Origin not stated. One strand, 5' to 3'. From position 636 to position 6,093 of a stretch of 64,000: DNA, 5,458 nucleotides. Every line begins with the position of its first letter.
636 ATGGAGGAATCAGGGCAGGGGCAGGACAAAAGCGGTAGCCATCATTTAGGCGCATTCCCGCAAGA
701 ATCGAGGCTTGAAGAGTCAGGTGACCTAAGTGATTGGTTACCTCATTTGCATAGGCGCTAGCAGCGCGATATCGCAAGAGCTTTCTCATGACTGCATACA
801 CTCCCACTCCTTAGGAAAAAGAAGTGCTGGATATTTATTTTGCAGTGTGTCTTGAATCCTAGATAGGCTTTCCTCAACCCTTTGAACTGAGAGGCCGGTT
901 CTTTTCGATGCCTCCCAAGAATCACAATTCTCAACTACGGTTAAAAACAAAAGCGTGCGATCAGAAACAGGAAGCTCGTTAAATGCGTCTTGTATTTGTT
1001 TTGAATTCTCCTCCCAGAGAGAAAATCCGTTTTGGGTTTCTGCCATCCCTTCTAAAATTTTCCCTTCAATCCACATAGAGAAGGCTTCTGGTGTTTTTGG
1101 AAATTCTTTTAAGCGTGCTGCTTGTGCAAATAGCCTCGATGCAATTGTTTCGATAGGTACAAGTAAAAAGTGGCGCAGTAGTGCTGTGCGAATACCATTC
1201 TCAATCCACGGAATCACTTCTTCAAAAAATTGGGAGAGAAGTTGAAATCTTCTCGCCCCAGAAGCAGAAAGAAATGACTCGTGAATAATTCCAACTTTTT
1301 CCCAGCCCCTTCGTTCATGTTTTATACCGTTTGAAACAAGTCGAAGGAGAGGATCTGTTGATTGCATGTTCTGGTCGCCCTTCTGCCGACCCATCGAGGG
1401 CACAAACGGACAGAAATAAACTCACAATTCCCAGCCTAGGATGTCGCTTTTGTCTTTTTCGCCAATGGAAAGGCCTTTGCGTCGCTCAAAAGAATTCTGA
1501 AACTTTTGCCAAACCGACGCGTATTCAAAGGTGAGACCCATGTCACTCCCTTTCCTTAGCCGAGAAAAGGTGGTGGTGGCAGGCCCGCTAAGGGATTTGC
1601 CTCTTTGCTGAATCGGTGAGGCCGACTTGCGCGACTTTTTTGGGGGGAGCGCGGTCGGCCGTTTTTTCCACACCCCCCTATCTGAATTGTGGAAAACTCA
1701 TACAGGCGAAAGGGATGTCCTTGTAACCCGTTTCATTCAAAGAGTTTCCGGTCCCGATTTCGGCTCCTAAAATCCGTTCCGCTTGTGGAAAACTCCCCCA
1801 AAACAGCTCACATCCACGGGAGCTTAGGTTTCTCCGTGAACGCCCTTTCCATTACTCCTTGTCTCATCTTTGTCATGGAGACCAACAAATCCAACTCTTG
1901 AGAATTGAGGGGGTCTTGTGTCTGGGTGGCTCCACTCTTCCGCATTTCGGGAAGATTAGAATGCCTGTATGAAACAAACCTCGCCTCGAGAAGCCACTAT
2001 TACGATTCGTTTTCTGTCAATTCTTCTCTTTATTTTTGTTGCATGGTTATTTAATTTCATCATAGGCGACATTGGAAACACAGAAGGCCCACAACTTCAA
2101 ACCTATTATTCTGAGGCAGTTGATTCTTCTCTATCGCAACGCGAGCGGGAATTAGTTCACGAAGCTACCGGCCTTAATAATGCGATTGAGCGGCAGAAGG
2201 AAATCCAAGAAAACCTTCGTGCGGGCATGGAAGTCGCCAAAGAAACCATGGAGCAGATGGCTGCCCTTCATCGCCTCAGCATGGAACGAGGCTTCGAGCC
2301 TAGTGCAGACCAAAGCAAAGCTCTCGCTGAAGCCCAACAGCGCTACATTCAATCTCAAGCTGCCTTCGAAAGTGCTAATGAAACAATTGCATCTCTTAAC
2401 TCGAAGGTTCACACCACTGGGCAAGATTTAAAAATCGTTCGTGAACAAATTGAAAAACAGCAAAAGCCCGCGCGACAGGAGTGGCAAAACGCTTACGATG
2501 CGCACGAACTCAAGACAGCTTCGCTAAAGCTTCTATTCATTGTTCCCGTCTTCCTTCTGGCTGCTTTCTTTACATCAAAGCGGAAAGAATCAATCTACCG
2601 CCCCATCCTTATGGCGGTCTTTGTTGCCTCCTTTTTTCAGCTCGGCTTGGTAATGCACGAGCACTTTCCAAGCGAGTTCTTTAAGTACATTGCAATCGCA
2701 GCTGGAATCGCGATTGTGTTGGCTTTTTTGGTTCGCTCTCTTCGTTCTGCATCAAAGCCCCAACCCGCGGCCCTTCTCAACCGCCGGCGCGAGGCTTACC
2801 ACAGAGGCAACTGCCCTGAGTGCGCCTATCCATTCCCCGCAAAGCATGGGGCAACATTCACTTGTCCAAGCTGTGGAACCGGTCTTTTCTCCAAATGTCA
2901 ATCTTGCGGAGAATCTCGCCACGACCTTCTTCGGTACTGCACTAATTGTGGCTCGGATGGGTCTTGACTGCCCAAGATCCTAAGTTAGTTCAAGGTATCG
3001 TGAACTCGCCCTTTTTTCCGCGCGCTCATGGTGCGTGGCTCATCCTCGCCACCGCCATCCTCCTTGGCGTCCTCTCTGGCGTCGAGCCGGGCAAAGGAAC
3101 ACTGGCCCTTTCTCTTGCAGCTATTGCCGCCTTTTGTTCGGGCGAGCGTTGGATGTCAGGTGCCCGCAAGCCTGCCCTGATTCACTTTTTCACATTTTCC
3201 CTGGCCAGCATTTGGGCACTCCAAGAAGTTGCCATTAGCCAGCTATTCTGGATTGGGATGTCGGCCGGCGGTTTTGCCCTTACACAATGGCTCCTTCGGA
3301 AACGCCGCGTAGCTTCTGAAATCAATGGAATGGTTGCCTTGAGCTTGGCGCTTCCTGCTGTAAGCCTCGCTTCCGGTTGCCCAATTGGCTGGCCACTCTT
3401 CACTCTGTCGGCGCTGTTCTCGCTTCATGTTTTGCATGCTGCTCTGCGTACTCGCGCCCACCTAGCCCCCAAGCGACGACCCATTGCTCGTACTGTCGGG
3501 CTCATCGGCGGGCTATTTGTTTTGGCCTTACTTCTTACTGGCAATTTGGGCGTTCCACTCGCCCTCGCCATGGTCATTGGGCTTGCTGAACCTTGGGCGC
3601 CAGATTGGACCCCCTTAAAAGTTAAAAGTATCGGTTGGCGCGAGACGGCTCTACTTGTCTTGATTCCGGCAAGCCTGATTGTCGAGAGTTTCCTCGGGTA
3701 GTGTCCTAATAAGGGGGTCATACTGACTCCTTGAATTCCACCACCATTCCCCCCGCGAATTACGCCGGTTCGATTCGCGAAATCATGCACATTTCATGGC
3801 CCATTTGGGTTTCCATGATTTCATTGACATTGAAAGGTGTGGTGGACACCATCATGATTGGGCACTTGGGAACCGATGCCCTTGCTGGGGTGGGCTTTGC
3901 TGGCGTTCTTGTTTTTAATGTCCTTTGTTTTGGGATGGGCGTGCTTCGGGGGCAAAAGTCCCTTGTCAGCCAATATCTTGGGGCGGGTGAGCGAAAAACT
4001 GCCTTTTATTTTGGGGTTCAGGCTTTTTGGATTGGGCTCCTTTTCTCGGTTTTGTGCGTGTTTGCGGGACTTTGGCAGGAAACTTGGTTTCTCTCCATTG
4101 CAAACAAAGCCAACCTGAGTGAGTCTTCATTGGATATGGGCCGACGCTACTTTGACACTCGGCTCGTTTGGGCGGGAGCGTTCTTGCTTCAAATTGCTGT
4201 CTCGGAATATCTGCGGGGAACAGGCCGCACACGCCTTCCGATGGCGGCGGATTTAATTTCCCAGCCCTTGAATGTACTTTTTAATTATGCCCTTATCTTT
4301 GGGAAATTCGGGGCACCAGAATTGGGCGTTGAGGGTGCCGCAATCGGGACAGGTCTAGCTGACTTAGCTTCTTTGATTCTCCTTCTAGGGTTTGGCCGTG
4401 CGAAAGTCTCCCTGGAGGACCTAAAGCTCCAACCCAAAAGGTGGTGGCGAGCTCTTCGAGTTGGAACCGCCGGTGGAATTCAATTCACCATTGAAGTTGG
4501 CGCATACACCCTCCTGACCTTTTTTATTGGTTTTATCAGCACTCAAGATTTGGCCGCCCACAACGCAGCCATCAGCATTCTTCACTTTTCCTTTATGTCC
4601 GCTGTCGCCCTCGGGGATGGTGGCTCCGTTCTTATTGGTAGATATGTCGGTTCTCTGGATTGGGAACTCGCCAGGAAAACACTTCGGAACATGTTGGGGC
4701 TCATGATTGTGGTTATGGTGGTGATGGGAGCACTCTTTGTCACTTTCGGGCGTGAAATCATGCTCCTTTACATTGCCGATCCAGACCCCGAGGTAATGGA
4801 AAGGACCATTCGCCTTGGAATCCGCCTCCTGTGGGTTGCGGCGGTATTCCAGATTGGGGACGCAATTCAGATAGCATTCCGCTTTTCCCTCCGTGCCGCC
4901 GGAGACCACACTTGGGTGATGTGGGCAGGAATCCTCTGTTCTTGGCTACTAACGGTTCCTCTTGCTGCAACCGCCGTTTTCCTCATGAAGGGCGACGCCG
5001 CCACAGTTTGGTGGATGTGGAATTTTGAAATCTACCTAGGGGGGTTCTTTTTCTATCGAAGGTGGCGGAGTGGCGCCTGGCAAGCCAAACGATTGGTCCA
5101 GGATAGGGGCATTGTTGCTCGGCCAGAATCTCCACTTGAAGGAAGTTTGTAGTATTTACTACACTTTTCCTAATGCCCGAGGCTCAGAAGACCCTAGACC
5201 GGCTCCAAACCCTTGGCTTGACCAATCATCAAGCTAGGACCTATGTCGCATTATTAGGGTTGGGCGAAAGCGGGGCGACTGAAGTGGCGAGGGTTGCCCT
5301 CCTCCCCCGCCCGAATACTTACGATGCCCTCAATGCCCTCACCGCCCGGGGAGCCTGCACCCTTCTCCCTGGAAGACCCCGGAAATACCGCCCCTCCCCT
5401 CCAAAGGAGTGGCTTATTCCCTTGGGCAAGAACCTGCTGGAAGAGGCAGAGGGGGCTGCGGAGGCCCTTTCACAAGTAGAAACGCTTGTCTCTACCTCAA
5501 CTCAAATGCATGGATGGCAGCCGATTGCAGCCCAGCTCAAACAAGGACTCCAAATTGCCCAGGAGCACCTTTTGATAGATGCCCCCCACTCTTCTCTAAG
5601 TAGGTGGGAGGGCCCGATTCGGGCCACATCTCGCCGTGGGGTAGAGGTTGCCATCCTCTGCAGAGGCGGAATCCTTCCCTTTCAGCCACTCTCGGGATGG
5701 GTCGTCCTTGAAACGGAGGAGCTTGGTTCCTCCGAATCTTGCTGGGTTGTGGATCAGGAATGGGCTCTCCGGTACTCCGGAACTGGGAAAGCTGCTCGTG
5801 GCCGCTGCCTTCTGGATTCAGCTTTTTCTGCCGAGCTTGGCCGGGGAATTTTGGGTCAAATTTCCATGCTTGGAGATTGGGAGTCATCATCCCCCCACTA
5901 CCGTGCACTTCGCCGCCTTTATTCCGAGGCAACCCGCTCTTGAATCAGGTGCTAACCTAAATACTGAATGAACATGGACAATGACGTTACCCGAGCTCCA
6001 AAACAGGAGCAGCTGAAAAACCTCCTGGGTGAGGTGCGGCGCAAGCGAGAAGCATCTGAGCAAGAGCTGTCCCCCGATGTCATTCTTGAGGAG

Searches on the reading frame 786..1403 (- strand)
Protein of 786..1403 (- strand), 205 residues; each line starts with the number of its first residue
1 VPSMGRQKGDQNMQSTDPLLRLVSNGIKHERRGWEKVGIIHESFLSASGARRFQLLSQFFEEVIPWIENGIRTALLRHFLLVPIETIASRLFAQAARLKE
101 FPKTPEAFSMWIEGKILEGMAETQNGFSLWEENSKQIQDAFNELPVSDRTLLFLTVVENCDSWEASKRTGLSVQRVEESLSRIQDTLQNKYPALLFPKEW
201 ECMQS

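Call 69: search_protein_families(library=pfam, proteins=[window:786-1403:-], max_evalue=0.0001)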
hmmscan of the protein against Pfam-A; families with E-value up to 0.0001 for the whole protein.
window:786-1403:- (205 aa): 1 family
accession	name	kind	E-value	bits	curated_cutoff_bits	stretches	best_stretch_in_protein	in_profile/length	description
PF08281.18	Sigma70_r4_2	-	2.9e-05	24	25.7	1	135-182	2-49/54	Sigma-70, region 4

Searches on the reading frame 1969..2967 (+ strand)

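Call 69: search_protein_families(library=pfam, proteins=[window:1969-2967:+], max_evalue=0.0001)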
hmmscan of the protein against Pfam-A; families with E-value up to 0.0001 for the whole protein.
window:1969-2967:+ (332 aa): 1 family
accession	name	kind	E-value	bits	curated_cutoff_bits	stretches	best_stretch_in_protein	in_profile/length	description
PF12773.13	DZR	-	3e-05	24.5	27.3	1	282-328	1-45/45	Double zinc ribbon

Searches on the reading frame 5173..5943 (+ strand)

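Call 69: search_protein_families(library=pfam, proteins=[window:5173-5943:+], max_evalue=0.0001)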
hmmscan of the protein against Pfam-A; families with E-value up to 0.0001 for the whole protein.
window:5173-5943:+ (256 aa): 1 family
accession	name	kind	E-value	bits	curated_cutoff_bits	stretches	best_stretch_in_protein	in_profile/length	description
PF01978.25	TrmB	-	6.2e-15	55.3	25.6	1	11-78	1-68/68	Sugar-specific transcriptional regulator TrmB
